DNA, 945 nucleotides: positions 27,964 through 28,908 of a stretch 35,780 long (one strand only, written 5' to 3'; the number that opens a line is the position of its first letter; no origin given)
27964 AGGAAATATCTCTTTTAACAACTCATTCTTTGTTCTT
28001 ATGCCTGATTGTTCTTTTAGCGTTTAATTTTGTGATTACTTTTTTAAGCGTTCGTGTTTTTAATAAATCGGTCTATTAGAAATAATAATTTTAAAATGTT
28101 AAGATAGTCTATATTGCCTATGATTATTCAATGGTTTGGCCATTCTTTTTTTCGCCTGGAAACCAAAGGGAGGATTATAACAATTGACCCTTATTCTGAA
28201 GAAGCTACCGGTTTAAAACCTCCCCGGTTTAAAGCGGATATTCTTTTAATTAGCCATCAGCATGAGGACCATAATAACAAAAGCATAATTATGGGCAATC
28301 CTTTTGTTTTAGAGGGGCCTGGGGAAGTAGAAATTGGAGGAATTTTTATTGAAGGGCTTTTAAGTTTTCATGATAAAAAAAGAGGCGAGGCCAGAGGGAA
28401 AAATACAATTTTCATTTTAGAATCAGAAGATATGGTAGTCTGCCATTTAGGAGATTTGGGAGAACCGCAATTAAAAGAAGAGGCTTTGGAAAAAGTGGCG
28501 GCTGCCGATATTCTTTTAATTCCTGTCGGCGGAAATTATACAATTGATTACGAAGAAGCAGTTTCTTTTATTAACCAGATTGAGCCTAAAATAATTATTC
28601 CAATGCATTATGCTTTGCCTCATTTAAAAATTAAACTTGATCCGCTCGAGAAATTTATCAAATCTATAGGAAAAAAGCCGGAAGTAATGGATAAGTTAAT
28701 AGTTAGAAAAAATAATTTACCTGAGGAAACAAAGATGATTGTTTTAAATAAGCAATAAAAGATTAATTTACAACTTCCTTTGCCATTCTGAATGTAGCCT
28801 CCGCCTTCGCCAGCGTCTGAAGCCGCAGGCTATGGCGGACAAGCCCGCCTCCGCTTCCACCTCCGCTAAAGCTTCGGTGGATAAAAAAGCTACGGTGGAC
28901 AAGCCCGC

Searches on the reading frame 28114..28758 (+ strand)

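Call 47: search_protein_families(library=pfam, proteins=[window:28114-28758:+], max_evalue=0.01)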
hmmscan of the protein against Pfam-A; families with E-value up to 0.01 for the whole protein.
window:28114-28758:+ (214 aa): 2 families
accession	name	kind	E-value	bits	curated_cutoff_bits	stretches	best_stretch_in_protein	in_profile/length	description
PF13483.12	Lactamase_B_3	-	5.1e-49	166.8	24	1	5-165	2-160/160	Beta-lactamase superfamily domain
PF12706.13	Lactamase_B_2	-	1.6e-10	41.3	27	1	83-166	111-200/200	Beta-lactamase superfamily domain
